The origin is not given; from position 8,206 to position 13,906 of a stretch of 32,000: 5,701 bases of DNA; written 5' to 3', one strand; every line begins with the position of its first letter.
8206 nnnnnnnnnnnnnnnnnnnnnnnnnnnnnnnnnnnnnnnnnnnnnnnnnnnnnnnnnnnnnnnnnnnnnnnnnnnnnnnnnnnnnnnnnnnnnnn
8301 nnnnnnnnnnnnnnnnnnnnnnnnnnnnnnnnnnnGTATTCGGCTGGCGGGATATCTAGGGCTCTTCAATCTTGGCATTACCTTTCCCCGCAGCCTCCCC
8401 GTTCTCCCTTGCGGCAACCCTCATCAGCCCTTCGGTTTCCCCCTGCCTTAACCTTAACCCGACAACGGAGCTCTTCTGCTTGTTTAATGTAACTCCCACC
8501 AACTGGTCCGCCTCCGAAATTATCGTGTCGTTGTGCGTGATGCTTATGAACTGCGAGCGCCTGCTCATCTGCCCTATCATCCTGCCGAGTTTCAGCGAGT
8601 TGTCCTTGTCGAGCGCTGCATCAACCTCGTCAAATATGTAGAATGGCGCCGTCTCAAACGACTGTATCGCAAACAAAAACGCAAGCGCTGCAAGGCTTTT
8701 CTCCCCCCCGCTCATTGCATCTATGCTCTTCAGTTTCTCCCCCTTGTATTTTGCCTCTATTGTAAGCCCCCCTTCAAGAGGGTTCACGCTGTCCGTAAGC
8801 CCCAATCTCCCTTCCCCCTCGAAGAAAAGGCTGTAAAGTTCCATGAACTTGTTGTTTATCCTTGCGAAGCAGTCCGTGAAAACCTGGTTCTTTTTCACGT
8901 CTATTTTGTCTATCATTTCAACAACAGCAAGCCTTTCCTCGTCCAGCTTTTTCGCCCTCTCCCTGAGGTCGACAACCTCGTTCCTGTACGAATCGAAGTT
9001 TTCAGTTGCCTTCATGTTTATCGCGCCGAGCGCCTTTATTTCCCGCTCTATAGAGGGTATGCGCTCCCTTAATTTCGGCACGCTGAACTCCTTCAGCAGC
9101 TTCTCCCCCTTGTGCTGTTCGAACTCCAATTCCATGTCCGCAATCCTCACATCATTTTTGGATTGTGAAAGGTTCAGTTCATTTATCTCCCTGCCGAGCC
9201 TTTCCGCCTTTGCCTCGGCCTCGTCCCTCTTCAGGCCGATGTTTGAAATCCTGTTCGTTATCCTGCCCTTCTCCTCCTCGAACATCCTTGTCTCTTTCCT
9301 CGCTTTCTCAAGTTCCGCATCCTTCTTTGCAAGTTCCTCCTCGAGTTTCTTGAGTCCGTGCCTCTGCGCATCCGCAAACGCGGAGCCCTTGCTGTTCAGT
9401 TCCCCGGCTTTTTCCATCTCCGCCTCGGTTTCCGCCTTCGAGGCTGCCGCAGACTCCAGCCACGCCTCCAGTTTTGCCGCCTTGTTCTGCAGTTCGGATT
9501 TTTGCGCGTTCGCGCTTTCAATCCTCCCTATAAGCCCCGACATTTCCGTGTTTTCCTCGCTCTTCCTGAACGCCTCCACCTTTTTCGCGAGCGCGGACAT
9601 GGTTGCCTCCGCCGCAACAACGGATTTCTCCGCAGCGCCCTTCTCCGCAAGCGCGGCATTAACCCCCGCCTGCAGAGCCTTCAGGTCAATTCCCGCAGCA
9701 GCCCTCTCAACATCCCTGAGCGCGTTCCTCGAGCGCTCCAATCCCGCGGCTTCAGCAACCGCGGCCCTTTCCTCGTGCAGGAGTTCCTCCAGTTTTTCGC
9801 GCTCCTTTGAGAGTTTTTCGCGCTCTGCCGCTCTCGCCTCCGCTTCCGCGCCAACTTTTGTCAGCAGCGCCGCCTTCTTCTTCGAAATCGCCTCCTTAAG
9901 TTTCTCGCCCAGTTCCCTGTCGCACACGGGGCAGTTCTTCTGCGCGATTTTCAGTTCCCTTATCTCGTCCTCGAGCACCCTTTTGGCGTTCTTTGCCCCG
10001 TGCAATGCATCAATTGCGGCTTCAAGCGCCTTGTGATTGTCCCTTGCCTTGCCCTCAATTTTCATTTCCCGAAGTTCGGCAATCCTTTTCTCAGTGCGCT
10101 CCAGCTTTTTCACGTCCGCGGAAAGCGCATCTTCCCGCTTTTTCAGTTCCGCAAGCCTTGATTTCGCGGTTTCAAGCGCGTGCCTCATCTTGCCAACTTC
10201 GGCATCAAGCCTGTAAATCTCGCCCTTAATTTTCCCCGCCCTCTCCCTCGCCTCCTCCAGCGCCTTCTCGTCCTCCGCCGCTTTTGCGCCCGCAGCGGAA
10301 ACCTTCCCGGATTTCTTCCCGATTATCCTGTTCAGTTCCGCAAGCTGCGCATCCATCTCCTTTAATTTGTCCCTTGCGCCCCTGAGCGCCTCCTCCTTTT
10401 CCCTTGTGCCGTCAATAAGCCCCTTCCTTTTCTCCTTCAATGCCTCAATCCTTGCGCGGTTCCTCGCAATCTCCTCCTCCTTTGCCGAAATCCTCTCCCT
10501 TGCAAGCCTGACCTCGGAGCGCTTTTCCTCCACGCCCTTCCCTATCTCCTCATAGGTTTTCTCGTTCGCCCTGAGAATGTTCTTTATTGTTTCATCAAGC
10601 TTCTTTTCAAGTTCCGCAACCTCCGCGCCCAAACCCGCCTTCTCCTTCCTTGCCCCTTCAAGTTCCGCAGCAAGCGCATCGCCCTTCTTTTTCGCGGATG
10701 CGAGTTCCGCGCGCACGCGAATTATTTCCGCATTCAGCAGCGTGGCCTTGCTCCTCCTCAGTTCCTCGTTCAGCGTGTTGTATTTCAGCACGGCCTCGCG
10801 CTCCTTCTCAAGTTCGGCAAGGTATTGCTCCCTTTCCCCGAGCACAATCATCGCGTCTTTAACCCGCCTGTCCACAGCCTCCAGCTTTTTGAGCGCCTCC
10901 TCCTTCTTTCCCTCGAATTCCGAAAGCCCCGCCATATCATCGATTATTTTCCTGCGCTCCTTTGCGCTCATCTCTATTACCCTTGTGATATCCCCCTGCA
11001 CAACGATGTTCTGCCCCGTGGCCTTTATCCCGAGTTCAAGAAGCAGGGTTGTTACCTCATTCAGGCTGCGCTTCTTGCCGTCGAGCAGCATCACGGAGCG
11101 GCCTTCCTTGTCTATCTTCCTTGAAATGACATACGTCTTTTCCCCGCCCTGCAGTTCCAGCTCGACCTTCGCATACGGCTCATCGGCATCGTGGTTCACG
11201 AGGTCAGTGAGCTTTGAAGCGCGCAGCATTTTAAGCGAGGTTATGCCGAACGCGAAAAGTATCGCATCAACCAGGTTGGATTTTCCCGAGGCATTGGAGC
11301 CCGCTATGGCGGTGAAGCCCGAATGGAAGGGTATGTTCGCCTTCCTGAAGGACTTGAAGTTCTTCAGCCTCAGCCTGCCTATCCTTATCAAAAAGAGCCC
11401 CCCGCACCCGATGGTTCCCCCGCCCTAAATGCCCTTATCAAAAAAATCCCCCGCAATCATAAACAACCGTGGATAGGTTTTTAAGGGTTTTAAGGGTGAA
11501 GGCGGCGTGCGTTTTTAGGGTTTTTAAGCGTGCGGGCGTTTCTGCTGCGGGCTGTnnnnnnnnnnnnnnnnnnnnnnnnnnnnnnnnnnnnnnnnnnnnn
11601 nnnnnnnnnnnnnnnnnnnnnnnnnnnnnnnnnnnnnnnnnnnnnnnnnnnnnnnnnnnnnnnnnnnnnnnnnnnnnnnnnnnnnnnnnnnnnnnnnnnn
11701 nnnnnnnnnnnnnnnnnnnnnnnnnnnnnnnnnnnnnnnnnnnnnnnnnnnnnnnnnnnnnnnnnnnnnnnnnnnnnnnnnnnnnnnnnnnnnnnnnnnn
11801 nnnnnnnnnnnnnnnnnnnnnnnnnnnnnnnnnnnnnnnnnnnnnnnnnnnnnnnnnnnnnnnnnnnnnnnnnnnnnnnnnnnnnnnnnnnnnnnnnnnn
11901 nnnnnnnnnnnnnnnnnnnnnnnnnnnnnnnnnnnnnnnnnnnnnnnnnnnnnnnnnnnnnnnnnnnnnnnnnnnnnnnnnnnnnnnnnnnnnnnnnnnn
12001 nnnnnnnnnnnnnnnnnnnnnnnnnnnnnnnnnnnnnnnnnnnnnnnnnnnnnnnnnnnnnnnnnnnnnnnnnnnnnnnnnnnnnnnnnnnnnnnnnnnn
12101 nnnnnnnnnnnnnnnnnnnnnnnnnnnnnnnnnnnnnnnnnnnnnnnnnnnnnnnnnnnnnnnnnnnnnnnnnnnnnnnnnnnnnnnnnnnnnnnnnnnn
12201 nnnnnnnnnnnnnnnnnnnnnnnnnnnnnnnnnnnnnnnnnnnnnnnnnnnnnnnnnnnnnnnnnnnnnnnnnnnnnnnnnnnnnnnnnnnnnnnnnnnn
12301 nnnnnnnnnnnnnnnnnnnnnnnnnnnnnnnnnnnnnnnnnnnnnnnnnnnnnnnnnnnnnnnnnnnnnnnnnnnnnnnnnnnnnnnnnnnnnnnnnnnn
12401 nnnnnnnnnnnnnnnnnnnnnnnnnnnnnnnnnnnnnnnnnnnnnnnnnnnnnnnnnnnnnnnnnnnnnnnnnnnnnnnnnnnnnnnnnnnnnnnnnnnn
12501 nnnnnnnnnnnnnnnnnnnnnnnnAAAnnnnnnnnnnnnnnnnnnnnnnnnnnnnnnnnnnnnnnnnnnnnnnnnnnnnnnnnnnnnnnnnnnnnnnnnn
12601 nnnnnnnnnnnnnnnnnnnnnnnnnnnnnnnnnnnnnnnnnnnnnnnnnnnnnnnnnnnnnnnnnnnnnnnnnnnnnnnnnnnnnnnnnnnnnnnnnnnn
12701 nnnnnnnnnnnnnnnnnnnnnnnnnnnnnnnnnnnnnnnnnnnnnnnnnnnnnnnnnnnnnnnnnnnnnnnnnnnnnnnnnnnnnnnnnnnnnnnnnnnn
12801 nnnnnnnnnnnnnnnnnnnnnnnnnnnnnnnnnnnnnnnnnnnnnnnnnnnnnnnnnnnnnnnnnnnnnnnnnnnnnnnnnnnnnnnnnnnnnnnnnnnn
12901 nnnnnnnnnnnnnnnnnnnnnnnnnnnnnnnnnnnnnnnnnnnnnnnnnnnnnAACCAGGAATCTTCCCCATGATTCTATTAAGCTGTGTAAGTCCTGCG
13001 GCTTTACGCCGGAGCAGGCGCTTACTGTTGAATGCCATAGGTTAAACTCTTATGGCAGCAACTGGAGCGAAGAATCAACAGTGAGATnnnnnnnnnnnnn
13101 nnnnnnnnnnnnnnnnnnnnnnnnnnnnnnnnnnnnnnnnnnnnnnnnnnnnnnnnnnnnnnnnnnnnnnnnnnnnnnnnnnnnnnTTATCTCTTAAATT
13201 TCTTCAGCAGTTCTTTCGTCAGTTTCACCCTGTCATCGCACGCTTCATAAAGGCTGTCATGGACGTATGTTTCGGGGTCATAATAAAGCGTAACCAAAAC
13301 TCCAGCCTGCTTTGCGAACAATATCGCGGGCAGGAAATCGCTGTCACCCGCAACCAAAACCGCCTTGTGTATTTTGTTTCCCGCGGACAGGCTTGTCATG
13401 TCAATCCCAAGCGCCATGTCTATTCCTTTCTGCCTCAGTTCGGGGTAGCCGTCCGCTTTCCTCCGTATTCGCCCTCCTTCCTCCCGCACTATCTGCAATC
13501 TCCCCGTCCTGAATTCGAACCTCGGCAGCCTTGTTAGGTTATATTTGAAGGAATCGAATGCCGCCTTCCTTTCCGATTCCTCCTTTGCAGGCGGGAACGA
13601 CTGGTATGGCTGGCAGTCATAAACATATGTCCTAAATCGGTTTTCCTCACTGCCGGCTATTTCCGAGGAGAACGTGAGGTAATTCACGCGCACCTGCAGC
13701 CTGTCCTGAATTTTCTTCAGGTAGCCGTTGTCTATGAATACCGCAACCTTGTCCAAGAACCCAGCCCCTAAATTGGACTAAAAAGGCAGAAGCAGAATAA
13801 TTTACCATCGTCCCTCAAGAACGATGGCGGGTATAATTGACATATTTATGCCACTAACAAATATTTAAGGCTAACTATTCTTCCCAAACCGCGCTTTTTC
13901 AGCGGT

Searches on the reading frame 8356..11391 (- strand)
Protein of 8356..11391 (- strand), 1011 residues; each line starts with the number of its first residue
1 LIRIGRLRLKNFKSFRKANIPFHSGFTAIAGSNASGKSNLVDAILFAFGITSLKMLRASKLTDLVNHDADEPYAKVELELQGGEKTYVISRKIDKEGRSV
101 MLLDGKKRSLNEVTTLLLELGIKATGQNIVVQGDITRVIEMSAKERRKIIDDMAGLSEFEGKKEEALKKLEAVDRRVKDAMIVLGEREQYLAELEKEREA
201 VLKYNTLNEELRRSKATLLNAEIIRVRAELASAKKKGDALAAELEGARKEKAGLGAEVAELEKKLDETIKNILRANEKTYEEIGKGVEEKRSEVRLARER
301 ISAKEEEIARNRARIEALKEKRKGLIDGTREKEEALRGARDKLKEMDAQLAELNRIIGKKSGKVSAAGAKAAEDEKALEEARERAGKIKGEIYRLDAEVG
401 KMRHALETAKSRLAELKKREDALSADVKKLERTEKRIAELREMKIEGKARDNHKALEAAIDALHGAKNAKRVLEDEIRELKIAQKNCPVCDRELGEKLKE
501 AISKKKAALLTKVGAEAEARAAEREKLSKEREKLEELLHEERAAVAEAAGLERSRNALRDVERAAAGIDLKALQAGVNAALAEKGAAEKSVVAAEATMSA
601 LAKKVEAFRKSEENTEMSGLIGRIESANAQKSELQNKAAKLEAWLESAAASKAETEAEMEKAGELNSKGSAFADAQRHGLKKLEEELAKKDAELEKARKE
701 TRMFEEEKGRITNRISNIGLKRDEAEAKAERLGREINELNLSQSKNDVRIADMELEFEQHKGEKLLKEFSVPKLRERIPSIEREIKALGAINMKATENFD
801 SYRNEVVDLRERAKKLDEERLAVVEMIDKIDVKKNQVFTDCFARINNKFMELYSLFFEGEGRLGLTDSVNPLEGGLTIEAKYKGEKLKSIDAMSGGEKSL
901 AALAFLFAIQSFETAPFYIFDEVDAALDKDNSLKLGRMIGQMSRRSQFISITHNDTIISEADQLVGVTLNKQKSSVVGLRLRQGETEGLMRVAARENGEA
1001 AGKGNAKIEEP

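Call 66: search_protein_families(library=pfam, proteins=[window:8356-11391:-], max_evalue=0.001)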
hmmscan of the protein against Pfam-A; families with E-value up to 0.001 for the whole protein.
window:8356-11391:- (1011 aa): 6 families
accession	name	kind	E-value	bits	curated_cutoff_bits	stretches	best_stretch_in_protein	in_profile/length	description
PF02463.25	SMC_N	-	8.5e-57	192.5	40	1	4-974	2-218/220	RecF/RecN/SMC N terminal domain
PF13476.12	AAA_23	-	7.9e-16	59.7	27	1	6-212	1-194/201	AAA domain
PF13304.12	AAA_21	-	1e-11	45.9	27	2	26-64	1-37/304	AAA domain, putative AbiEii toxin, Type IV TA system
PF13175.12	AAA_15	-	5.1e-11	43.2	32.1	1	4-368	3-279/374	AAA ATPase domain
PF13555.12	AAA_29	-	1e-06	28.8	27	1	6-46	3-44/61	P-loop containing region of AAA domain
PF04423.19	Rad50_zn_hook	-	0.00017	21.8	24.3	1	468-508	3-43/52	Rad50 zinc hook motif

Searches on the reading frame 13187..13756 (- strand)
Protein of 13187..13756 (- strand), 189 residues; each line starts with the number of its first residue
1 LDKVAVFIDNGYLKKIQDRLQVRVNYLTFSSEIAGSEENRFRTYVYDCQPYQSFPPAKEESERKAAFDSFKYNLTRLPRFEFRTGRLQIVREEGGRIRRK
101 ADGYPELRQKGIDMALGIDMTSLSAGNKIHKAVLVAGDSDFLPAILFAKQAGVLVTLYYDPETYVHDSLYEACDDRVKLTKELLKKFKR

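Call 66: search_protein_families(library=pfam, proteins=[window:13187-13756:-], max_evalue=0.001)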
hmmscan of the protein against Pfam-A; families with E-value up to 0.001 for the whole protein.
window:13187-13756:- (189 aa): 1 family
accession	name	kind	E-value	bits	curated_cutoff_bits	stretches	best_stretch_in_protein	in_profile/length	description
PF01936.24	NYN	-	7.4e-12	46.4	24.2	1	3-177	1-142/145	NYN domain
